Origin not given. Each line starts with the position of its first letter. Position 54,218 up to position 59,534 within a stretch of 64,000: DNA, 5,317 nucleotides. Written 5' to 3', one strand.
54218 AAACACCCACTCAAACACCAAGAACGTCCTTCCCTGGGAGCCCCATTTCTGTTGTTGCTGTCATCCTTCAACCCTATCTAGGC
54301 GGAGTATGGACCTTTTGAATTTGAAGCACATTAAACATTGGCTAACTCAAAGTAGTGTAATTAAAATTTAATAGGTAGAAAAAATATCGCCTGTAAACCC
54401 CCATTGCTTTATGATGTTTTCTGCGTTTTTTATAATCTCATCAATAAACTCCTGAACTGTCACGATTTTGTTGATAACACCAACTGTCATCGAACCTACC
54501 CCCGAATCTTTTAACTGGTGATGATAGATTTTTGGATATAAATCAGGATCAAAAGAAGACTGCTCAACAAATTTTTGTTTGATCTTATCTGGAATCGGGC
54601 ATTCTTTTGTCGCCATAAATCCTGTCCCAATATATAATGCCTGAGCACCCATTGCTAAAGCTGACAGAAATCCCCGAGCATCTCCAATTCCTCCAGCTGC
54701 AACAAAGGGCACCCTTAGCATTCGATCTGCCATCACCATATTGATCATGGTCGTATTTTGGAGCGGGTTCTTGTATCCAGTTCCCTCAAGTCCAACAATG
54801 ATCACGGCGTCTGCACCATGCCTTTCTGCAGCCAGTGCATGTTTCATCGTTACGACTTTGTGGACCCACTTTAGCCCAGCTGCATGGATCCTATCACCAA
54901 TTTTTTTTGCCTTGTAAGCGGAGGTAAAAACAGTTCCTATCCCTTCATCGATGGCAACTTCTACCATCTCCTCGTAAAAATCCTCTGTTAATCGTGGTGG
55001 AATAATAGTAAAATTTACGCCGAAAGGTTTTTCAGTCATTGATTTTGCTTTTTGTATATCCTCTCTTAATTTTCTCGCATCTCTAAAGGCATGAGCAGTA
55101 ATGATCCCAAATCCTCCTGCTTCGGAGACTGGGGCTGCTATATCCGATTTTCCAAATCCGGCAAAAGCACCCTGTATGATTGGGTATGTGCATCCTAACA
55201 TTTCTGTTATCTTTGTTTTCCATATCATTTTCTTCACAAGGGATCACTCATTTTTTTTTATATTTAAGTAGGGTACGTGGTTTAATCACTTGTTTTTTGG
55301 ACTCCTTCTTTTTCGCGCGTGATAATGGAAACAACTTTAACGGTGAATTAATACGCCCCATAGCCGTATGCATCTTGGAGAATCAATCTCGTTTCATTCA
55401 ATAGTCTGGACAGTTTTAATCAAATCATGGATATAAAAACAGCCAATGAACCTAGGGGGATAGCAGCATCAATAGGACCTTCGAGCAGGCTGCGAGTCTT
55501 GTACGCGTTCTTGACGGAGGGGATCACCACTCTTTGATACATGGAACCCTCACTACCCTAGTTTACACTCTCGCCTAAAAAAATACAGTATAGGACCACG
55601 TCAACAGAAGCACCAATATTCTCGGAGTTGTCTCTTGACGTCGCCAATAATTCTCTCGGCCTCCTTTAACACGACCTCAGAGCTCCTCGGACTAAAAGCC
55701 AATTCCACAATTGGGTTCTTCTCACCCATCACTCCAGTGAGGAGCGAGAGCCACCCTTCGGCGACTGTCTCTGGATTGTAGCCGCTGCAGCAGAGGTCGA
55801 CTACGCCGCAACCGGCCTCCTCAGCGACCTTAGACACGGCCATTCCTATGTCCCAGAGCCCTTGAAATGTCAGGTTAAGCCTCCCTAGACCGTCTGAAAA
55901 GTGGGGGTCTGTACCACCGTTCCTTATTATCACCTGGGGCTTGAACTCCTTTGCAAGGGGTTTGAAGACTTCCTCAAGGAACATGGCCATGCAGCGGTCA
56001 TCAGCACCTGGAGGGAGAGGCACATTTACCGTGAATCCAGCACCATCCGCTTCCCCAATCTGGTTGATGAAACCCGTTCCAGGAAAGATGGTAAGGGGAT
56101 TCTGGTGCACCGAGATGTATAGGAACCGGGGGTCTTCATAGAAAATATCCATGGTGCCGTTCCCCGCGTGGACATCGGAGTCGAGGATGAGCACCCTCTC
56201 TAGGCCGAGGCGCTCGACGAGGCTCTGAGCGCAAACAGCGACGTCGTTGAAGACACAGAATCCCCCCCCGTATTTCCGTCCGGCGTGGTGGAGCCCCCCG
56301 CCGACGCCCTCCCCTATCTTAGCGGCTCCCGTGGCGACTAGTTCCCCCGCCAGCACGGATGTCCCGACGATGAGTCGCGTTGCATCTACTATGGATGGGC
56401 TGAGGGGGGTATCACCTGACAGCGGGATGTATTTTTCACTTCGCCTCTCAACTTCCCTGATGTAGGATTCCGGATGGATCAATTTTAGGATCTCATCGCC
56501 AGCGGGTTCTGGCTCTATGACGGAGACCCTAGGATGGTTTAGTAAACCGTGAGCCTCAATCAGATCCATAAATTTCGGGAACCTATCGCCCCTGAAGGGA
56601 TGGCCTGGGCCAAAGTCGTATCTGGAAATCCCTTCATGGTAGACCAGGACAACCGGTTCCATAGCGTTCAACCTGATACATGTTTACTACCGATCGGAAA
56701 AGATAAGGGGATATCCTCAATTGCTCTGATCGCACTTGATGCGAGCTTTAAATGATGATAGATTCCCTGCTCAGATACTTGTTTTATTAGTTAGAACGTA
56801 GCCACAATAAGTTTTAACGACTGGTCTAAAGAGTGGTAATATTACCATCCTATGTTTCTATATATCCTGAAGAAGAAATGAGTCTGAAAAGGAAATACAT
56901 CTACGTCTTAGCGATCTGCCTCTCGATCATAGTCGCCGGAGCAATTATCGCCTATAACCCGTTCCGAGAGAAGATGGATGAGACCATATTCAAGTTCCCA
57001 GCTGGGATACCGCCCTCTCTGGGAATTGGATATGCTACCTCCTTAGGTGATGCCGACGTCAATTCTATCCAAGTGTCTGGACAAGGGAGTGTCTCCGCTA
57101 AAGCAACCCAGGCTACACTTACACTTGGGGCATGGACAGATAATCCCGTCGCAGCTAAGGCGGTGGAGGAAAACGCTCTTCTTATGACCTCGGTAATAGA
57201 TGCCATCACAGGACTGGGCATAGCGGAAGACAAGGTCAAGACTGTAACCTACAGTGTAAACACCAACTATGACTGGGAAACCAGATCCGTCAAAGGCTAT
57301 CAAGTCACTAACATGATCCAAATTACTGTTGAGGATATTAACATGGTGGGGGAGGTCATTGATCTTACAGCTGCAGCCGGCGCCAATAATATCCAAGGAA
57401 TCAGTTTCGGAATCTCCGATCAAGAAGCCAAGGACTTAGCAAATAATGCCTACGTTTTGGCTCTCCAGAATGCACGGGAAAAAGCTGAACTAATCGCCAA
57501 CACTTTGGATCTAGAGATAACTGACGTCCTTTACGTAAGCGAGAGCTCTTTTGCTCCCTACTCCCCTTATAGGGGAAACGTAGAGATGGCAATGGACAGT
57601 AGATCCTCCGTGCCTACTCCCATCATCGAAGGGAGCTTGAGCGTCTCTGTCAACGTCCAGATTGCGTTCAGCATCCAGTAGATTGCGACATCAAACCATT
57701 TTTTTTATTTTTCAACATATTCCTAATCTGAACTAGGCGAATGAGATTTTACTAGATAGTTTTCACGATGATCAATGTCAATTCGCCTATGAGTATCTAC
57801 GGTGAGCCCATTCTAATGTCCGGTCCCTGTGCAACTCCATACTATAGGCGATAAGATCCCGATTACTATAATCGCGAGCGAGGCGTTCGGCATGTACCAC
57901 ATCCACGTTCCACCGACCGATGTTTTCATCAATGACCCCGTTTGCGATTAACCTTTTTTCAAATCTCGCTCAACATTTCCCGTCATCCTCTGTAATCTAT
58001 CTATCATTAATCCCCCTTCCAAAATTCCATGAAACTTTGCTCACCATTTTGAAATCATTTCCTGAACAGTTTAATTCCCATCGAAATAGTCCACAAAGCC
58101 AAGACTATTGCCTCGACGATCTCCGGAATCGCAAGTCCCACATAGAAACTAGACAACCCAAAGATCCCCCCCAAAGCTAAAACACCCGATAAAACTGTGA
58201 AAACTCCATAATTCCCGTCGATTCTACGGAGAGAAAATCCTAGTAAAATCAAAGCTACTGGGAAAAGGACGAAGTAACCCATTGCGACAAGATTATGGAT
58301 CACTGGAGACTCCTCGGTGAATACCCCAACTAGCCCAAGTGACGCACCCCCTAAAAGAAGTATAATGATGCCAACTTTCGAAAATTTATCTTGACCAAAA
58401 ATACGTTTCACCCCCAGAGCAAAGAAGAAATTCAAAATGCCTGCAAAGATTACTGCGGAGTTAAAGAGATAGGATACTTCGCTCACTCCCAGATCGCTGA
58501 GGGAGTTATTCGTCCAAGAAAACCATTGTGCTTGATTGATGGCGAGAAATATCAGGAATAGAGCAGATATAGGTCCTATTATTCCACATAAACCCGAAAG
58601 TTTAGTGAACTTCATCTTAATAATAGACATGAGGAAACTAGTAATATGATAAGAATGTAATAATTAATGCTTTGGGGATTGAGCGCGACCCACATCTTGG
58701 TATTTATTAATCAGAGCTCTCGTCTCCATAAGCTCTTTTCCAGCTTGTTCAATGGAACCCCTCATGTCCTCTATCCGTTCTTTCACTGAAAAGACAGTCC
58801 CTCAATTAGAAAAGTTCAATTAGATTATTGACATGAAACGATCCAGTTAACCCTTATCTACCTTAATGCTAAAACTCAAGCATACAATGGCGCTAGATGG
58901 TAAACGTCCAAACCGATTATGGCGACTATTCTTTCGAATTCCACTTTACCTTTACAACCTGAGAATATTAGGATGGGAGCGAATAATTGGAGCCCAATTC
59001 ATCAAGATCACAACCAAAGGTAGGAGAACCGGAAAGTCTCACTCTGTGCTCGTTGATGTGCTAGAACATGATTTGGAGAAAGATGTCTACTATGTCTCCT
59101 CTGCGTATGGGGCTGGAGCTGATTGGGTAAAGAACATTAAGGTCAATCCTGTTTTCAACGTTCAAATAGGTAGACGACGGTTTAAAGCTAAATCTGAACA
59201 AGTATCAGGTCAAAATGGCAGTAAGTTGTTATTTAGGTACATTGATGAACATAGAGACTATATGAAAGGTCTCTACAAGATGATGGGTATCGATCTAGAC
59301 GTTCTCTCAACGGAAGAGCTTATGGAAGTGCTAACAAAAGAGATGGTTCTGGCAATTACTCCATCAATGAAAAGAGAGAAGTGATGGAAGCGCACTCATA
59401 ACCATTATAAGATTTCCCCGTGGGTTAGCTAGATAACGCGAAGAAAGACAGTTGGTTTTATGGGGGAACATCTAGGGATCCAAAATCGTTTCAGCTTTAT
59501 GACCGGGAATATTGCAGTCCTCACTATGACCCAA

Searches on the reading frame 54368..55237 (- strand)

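Call 93: search_protein_families(library=pfam, proteins=[window:54368-55237:-], max_evalue=0.001)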
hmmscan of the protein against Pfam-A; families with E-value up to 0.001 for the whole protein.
window:54368-55237:- (289 aa): 2 families
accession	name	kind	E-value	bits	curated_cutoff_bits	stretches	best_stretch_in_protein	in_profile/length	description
PF03060.21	NMO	-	2e-36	126.5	28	1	8-227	2-245/331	Nitronate monooxygenase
PF00478.31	IMPDH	-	1.8e-08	34.2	25.6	1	160-214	192-246/345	IMP dehydrogenase / GMP reductase domain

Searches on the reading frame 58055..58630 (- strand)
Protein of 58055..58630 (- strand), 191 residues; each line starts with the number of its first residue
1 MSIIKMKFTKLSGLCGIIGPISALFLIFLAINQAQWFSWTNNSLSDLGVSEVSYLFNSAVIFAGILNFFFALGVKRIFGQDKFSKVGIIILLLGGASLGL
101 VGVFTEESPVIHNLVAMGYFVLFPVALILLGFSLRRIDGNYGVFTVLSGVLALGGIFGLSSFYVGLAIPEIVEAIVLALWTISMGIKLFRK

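Call 93: search_protein_families(library=pfam, proteins=[window:58055-58630:-], max_evalue=0.001)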
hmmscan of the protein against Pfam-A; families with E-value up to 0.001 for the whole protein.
window:58055-58630:- (191 aa): 1 family
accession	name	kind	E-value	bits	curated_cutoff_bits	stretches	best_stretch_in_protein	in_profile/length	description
PF06197.19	DUF998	-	2.8e-21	76.4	30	1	17-185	1-182/184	Protein of unknown function (DUF998)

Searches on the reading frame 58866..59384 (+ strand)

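Call 93: search_protein_families(library=pfam, proteins=[window:58866-59384:+], max_evalue=0.001)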
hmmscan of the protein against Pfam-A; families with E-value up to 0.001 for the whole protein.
window:58866-59384:+ (172 aa): 1 family
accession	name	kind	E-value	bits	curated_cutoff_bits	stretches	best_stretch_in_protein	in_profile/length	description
PF04075.20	F420H2_quin_red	-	4.7e-09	36.9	22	1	41-132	21-112/130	F420H(2)-dependent quinone reductase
